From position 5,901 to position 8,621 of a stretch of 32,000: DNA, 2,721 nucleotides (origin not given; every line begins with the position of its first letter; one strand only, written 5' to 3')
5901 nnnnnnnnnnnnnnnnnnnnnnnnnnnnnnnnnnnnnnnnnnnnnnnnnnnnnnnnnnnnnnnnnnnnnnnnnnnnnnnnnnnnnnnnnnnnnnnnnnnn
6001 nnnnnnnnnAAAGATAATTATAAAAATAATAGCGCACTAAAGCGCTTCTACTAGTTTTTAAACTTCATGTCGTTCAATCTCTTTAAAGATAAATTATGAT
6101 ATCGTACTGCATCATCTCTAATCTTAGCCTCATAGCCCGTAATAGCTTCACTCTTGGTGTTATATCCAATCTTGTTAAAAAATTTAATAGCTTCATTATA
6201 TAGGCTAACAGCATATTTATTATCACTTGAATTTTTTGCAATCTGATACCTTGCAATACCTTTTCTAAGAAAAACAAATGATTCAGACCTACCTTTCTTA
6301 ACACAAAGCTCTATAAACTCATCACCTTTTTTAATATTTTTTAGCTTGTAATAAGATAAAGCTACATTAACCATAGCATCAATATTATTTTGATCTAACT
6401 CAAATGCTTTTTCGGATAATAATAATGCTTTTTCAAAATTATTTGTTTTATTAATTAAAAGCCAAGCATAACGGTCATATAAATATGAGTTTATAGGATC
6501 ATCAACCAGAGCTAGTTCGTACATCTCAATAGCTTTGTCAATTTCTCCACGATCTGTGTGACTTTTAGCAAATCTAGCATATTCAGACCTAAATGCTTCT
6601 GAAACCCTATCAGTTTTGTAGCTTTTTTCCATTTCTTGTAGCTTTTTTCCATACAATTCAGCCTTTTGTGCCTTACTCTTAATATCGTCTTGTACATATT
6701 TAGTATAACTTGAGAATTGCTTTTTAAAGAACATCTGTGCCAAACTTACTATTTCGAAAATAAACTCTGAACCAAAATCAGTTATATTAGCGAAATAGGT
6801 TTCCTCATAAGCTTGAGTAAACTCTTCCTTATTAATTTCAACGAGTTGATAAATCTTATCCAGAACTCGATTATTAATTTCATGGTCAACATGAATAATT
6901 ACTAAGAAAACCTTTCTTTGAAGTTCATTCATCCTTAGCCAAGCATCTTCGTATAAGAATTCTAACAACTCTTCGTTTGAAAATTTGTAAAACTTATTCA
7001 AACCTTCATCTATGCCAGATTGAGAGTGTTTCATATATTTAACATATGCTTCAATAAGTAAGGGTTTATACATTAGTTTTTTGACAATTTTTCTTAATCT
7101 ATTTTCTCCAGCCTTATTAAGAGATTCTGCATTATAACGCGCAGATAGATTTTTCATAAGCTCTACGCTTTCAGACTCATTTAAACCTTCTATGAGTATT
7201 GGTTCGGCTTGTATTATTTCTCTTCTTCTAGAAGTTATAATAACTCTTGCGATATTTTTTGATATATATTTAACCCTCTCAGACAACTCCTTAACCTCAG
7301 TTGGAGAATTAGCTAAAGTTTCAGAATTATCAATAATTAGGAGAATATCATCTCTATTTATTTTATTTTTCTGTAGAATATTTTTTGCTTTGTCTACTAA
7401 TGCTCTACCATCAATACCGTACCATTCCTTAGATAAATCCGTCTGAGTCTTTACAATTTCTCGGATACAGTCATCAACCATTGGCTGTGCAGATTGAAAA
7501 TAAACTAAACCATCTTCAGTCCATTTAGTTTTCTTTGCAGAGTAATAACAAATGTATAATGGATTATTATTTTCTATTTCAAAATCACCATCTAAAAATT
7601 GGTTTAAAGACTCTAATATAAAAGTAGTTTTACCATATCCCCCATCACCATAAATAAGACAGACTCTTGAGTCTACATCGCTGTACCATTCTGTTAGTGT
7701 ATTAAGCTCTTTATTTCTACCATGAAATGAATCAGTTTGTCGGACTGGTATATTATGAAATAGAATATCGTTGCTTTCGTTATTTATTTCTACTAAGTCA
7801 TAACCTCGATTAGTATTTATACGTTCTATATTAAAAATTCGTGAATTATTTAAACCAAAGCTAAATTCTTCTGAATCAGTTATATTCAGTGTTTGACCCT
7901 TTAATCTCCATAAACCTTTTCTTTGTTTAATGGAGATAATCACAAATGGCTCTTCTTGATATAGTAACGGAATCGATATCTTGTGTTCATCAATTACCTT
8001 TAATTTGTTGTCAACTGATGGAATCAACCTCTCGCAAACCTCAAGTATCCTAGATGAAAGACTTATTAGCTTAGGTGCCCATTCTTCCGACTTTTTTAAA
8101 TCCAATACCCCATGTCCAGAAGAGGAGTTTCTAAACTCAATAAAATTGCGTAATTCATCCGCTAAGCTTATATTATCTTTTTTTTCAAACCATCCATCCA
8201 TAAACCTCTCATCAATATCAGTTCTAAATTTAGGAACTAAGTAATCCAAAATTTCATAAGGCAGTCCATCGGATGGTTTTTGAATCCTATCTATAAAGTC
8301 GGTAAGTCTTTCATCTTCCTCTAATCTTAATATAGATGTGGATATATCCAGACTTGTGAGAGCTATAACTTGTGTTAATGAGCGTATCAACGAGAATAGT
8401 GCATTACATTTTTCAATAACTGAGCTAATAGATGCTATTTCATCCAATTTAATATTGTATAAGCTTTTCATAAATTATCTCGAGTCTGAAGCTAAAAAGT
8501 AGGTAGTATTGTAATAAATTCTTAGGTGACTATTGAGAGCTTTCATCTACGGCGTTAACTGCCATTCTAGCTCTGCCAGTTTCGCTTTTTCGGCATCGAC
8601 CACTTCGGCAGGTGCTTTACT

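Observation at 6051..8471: Compositionally foreign single-gene islet encoding an effector / NB-ARC-like STAND NTPase / TPR protein: candidate stand-alone NLR/Avs-like defence sensor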

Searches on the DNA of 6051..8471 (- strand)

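Call 85: search_dna_similar(query=L094:8001-10505:+, collection=ecoli_genomes, mode=distant, max_rows=8)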
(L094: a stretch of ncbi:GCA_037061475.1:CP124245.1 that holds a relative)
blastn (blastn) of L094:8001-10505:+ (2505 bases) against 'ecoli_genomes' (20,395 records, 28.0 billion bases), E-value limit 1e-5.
Records with a match: 2; places in all: 2; records where one place covers at least 80% of the query: 2.
Genomes with a match: 2 of 5426; with a place that covers at least 80% of the query: 2. Places per genome that has any: lowest 1, median 1, highest 1. On chromosomes: 2 places; on plasmids: 0.
Best place of each record, by identity: 60-80% 2.
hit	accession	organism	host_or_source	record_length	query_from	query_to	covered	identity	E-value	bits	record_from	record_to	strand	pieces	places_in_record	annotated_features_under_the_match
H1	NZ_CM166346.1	Escherichia coli strain CH4799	Homo sapiens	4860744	76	2480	96%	75.2%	0e+0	1626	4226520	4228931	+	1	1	hypothetical protein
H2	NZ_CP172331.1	Escherichia coli strain APEC-O117H42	Gallus gallus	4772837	76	2480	96%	75.2%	0e+0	1621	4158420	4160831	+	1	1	hypothetical protein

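Call 87: get_annotated_region(hit=H1, flank=9000)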
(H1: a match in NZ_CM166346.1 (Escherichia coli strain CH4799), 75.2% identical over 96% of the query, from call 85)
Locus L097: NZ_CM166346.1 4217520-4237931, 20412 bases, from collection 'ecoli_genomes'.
description: Escherichia coli strain CH4799 chromosome, whole genome shotgun sequence
organism: Escherichia coli strain CH4799 (NCBI taxid 562)
replicon: chromosome; assembly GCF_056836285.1
host: Homo sapiens; source: Biobank; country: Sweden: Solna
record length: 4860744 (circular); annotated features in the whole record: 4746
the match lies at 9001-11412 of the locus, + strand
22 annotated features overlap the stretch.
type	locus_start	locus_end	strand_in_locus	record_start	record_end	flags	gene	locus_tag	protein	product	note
CDS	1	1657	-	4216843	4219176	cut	-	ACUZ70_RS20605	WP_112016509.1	primase-helicase zinc-binding domain-containing protein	-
CDS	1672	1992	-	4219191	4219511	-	-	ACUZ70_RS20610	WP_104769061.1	DUF5375 domain-containing protein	-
CDS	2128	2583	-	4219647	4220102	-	-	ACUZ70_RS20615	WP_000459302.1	hypothetical protein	-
CDS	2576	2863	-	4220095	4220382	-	-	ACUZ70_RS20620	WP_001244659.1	derepression protein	-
CDS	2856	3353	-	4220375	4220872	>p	-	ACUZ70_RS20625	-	host cell division inhibitor Icd-like protein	incomplete; partial in the middle of a contig; missing N-terminus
CDS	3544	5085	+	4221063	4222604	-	istA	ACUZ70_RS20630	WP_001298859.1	IS21-like element ISEc12 family transposase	-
CDS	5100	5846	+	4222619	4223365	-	istB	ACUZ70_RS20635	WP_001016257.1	IS21-like element ISEc12 family helper ATPase IstB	-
CDS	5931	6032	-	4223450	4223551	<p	-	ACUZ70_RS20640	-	host cell division inhibitor Icd-like protein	incomplete; partial in the middle of a contig; missing C-terminus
CDS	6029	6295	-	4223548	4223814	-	-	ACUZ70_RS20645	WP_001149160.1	helix-turn-helix transcriptional regulator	-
CDS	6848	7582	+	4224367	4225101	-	-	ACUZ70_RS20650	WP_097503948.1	glycoprotein 3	-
CDS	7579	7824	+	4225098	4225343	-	-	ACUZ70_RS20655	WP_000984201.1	ogr/Delta-like zinc finger family protein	-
CDS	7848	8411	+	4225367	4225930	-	-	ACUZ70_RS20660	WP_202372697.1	phage polarity suppression protein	-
CDS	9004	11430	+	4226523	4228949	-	-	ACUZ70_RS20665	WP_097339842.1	hypothetical protein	-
CDS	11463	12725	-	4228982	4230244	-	-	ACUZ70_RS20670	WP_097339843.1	tyrosine-type recombinase/integrase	-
tRNA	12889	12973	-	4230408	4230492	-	-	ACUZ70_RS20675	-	tRNA-Leu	-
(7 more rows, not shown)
